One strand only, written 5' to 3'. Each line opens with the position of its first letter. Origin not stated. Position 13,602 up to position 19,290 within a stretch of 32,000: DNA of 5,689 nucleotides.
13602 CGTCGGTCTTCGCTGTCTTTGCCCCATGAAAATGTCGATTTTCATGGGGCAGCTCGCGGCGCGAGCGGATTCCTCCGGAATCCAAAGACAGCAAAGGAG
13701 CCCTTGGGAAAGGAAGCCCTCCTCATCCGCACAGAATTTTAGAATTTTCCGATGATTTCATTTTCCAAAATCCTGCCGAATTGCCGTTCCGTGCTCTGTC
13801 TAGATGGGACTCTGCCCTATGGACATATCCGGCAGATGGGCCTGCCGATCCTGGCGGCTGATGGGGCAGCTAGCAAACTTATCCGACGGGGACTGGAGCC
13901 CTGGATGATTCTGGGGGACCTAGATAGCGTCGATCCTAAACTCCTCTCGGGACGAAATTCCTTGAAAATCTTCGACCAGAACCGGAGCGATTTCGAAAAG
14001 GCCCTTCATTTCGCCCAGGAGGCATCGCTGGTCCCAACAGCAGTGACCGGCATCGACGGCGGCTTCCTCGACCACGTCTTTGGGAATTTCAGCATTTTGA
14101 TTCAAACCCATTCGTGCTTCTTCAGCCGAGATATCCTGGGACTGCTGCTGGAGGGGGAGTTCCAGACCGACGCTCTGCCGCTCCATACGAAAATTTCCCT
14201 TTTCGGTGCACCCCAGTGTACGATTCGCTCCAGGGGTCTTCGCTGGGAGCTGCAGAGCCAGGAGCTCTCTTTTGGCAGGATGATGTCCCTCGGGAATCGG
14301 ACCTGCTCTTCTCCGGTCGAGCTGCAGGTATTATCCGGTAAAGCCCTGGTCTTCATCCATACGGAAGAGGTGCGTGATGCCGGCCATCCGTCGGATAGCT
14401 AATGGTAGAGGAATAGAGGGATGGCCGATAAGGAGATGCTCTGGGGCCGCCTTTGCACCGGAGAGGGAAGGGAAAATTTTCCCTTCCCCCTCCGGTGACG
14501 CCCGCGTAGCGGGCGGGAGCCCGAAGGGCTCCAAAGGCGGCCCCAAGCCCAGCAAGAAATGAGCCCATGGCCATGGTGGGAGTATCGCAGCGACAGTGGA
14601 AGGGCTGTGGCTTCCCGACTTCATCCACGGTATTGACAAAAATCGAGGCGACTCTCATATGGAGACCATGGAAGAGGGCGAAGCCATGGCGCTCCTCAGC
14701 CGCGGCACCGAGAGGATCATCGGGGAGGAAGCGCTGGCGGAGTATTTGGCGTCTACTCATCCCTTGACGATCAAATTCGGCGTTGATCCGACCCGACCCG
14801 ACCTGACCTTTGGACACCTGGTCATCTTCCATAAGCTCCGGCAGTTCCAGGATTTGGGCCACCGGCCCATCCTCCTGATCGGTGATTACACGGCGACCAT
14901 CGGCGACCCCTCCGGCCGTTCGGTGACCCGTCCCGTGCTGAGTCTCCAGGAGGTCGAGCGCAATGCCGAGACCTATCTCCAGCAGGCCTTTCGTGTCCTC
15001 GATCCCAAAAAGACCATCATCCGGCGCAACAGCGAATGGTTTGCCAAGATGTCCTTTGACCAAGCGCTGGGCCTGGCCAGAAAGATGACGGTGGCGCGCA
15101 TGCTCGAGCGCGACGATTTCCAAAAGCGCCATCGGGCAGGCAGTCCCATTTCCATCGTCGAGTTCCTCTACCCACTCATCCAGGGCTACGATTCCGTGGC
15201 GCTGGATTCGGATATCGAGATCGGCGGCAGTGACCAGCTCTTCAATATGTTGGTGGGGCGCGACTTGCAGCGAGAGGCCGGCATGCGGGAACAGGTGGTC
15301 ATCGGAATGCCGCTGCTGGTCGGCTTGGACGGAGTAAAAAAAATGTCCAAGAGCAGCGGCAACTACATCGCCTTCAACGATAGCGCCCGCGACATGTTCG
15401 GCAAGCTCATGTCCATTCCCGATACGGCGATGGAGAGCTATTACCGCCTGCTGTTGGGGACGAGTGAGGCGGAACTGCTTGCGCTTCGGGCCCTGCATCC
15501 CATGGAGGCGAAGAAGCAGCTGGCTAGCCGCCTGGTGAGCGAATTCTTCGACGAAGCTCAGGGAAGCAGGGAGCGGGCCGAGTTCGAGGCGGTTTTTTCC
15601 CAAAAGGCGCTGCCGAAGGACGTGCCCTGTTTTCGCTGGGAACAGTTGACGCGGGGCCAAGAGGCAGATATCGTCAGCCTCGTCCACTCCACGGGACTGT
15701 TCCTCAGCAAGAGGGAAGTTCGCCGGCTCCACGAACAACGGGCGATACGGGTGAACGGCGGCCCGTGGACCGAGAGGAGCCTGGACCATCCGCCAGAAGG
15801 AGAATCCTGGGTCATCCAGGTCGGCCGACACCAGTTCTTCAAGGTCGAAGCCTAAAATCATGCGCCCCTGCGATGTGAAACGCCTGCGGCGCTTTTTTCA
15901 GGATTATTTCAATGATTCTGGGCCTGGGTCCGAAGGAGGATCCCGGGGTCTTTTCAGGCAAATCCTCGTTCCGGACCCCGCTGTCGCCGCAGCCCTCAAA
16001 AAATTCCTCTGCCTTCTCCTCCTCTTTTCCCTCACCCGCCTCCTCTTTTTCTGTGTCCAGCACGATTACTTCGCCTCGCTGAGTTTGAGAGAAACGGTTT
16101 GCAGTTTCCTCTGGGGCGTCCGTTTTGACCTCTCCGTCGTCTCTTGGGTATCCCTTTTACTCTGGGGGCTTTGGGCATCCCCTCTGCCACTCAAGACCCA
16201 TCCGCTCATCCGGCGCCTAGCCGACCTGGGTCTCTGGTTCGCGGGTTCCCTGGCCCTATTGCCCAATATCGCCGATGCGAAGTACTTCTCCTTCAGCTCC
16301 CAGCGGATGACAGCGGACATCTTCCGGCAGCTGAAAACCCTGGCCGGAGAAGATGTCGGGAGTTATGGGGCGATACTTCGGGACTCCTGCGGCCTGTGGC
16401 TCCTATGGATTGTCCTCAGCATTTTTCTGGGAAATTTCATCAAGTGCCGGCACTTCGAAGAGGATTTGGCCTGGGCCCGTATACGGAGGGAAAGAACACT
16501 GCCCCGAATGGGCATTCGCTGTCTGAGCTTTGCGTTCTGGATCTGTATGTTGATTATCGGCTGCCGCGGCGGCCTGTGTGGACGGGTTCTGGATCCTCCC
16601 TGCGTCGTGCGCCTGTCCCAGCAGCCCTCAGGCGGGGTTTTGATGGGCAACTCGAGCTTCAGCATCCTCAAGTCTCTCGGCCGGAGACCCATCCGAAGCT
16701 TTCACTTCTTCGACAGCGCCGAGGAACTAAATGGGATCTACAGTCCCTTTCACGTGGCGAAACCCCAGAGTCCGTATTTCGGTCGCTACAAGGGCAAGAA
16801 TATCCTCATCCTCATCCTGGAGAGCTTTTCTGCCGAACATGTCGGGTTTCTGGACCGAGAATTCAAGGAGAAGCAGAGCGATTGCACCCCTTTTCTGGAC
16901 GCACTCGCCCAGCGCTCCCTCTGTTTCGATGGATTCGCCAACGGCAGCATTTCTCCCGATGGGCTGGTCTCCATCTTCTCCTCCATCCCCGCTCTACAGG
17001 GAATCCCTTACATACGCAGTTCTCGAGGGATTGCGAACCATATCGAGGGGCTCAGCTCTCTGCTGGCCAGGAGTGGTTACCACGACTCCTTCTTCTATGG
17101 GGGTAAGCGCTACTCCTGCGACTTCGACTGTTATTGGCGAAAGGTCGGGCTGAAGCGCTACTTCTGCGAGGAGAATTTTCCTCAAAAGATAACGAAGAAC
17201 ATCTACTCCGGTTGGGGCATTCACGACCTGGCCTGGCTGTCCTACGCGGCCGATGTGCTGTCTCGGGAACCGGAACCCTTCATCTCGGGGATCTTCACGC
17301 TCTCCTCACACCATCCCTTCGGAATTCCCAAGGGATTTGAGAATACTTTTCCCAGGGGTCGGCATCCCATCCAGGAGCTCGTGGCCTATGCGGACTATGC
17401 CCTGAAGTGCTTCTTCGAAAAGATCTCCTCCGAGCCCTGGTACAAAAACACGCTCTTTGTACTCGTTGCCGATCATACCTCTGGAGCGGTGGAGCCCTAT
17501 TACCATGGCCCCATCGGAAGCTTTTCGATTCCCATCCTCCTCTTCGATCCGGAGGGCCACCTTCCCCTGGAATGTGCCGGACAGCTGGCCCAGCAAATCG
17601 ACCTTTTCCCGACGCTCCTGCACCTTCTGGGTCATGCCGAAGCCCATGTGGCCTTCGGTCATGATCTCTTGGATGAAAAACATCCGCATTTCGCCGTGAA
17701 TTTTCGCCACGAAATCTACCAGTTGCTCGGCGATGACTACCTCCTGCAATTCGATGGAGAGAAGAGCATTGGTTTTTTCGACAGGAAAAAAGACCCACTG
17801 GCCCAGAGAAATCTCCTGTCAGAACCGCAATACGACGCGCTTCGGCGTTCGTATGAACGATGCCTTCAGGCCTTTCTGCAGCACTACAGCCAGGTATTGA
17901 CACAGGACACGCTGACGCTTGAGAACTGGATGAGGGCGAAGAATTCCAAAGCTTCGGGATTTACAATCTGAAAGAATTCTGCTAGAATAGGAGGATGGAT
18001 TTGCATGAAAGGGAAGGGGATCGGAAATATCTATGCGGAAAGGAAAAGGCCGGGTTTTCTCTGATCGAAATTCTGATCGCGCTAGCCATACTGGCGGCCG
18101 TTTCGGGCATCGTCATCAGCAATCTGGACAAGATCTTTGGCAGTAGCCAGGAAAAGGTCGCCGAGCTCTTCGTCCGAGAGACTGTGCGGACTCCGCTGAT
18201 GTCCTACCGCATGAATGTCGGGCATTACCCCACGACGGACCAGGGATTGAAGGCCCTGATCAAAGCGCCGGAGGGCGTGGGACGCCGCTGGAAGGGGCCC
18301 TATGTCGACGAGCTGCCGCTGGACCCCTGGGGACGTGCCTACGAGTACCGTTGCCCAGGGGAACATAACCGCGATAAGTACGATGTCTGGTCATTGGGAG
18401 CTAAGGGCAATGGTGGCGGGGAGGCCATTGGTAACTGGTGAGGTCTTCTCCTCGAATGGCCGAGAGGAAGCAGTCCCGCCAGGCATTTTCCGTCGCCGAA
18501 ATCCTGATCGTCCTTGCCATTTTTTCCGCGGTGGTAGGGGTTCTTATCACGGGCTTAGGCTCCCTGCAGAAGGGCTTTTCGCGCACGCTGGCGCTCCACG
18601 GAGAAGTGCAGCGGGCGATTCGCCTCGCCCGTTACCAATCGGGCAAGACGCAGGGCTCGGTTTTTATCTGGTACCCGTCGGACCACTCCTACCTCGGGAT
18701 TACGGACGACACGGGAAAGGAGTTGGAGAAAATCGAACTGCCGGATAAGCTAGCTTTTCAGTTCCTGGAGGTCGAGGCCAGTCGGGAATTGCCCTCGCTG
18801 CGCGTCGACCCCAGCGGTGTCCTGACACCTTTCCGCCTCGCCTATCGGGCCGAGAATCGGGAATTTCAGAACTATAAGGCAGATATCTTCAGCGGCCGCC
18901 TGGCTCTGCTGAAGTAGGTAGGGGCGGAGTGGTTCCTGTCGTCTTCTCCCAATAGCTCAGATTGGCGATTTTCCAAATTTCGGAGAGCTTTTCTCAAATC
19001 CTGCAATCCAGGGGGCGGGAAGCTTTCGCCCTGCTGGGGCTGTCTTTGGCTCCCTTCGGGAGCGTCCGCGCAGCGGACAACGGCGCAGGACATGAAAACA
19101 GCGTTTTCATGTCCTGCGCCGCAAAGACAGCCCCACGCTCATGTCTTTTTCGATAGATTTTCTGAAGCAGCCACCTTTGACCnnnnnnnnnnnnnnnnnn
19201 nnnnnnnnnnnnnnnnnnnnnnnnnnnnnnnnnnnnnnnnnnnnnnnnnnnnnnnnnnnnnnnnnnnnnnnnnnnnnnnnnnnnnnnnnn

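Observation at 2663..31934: Dense family of intergenic elements with a conserved cloverleaf-like four-way-junction fold and pervasive compensatory variation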

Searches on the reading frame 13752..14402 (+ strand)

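Call 10: search_protein_families(library=pfam, proteins=[window:13752-14402:+])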
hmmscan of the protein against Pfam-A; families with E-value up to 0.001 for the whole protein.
window:13752-14402:+ (216 aa): 2 families
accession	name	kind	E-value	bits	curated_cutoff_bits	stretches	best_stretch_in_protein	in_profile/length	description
PF04263.21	TPK_catalytic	-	9.2e-13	48.6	30.7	1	33-119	11-104/113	Thiamin pyrophosphokinase, catalytic domain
PF04265.19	TPK_B1_binding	-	0.0009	19.3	22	0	151-185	17-53/67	Thiamin pyrophosphokinase, vitamin B1 binding domain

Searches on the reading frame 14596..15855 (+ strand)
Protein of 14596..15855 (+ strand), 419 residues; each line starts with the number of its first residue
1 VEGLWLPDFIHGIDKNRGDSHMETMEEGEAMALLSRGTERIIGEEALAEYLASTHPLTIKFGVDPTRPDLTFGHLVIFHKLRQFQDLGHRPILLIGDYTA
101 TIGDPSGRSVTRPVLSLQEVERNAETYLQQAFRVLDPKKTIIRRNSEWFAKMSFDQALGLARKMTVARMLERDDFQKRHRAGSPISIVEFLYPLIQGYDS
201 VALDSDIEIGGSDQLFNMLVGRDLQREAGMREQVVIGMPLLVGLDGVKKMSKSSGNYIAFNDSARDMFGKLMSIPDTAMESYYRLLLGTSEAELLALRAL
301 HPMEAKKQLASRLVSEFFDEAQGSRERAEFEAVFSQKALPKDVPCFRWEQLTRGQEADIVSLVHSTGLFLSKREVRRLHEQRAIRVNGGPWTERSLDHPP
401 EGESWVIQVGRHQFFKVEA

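Call 11: search_protein_families(library=pfam, proteins=[window:14596-15855:+])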
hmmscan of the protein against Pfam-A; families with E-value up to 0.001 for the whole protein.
window:14596-15855:+ (419 aa): 1 family
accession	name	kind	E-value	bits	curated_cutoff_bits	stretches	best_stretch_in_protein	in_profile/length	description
PF00579.31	tRNA-synt_1b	-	1.5e-65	221.8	21.1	1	54-317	3-269/292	tRNA synthetases class I (W and Y)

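Call 13: find_homologous_proteins(query=window:14596-15855:+, max_evalue=1e-50)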
Query window:14596-15855:+ (419 aa): 7998 proteins with E <= 1e-50 among 8000 candidates; the best 120 are listed.
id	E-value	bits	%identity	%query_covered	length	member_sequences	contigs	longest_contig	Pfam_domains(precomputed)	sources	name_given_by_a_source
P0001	4.5e-278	940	100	100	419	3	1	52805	PF00579.32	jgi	jgi:tyrosyl-tRNA synthetase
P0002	1.2e-223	760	85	95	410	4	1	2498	PF00579.32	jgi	jgi:tyrosyl-tRNA synthetase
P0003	7.8e-186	636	74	94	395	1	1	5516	PF00579.32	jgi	-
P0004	2.4e-184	631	72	94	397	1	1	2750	PF00579.32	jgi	jgi:tyrosyl-tRNA synthetase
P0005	5.7e-180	617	65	94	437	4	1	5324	PF00579.32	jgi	jgi:tyrosyl-tRNA synthetase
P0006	2.4e-178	611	71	94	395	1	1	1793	PF00579.32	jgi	jgi:tyrosyl-tRNA synthetase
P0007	3.8e-176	604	70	94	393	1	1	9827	PF00579.32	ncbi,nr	ncbi:MAG: tyrosine--tRNA ligase, partial [Puniceicoccales bacterium]|nr:tyrosine--tRNA ligase [Punic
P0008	1.4e-150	520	60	93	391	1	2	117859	PF22421.2,PF00579.32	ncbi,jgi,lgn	-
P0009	1.9e-150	519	60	95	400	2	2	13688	PF22421.2,PF00579.32,PF01479.31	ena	-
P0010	2.3e-150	519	62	92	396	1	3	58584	PF22421.2,PF00579.32,PF01479.31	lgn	-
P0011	1.1e-149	517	61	92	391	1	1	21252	PF00579.32,PF01479.31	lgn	-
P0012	1.6e-149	516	60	93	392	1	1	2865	PF00579.32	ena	-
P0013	5.1e-149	515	60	94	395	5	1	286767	PF22421.2,PF00579.32,PF01479.31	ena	-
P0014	5.2e-149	515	60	93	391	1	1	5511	PF22421.2,PF00579.32,PF01479.31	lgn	-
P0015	6.8e-149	514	60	94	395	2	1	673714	PF22421.2,PF00579.32,PF01479.31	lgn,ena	-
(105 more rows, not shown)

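Call 15: find_encoding_contigs(protein=P0001, flank=10000)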
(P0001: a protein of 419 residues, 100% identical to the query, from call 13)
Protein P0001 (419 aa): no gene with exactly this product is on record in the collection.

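Call 16: find_encoding_contigs(protein=P0007, flank=10000)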
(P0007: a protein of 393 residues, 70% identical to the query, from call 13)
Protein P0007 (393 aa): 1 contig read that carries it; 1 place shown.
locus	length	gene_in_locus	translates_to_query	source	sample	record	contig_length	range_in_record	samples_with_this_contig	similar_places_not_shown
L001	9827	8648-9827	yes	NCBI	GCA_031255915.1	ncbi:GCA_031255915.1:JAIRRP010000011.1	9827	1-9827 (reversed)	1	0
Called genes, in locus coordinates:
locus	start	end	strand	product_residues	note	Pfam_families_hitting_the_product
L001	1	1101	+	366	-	PF09483:HpaP (weak)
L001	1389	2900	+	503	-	PF02321:OEP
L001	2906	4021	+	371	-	PF25917:BSH_RND, PF25973:BSH_CzcB (weak), PF25876:HH_MFP_RND, PF25944:Beta-barrel_RND, PF25954:Beta-barrel_RND_2 (weak), PF25967:RND-MFP_C, PF25989:YknX_C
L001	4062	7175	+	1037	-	PF00873:ACR_tran, PF02355:SecD_SecF_C (faint)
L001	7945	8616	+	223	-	PF04263:TPK_catalytic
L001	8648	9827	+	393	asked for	PF00579:tRNA-synt_1b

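Call 17: find_encoding_contigs(protein=P0003, flank=10000)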
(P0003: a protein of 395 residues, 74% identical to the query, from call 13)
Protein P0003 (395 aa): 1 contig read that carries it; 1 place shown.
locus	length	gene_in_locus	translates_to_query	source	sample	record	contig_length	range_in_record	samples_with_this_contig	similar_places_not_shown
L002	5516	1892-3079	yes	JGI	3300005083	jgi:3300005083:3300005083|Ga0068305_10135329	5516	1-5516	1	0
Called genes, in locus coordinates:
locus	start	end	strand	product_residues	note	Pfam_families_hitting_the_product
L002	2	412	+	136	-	?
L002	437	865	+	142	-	PF01648:ACPS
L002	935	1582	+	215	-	PF04263:TPK_catalytic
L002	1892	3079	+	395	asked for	PF00579:tRNA-synt_1b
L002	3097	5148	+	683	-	-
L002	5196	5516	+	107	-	?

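Call 30: find_encoding_contigs(protein=P0002, flank=10000)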
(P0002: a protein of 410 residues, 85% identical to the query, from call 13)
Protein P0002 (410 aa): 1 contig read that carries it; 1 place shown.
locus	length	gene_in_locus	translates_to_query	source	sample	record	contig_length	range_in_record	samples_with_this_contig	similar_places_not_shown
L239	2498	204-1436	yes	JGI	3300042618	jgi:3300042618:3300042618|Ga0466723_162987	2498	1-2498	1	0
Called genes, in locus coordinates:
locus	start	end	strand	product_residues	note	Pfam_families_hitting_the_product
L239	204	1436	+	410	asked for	PF00579:tRNA-synt_1b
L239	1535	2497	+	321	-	?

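Call 31: find_encoding_contigs(protein=P0005, flank=10000)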
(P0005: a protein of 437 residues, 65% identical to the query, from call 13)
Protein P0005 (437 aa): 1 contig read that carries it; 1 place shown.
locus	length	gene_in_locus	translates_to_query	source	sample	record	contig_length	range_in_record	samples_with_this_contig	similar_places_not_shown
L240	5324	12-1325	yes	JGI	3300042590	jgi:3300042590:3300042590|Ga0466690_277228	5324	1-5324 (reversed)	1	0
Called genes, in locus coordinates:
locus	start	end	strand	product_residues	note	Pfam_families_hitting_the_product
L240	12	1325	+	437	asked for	PF00579:tRNA-synt_1b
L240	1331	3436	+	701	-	PF00884:Sulfatase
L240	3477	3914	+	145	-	PF07963:N_methyl, PF08334:T2SSG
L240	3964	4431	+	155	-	-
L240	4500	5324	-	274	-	?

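Call 32: find_encoding_contigs(protein=P0004, flank=10000)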
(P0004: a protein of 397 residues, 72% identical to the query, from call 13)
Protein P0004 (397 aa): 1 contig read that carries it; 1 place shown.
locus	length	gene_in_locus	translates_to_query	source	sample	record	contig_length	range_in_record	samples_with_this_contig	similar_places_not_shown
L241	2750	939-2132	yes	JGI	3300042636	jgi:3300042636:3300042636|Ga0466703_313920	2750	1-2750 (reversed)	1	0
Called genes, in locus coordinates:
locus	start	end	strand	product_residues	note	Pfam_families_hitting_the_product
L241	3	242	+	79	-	?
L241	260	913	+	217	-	PF04263:TPK_catalytic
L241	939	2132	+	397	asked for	PF00579:tRNA-synt_1b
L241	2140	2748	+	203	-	?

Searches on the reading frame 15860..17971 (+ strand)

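Call 11: search_protein_families(library=pfam, proteins=[window:15860-17971:+])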
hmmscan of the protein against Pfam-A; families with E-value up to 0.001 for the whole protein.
window:15860-17971:+ (703 aa): 1 family
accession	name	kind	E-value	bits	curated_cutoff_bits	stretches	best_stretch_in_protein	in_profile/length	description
PF00884.28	Sulfatase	-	6.6e-27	95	25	1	313-591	1-300/301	Sulfatase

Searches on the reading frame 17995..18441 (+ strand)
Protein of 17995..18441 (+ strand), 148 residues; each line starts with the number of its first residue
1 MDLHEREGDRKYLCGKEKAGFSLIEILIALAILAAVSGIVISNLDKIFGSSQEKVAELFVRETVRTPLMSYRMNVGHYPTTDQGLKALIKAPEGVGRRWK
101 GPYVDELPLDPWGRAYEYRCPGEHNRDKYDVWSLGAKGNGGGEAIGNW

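Call 11: search_protein_families(library=pfam, proteins=[window:17995-18441:+])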
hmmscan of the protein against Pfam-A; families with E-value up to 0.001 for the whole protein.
window:17995-18441:+ (148 aa): 2 families
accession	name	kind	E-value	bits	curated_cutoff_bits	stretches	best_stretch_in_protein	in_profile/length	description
PF08334.16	T2SSG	-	2.6e-28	98.7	21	1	51-144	9-100/108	Type II secretion system (T2SS), protein G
PF07963.17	N_methyl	-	1e-06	28.5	21.2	1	18-40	4-26/27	Prokaryotic N-terminal methylation motif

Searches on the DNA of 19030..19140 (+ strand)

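Call 70: search_dna_similar(query=window:19030-19140:+, collection=plasmids, mode=distant, max_evalue=0.01, max_rows=10)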
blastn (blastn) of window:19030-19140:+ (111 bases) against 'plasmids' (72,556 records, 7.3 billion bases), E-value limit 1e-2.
No match.

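Call 71: search_dna_similar(query=window:19030-19140:+, collection=phages, mode=distant, max_evalue=0.01, max_rows=10)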
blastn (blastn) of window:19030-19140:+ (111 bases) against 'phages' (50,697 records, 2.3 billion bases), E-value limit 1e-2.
No match.
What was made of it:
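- Tried and rejected: Plasmids and phages. blastn of e4 against both collections gave no match (calls 70, 71).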
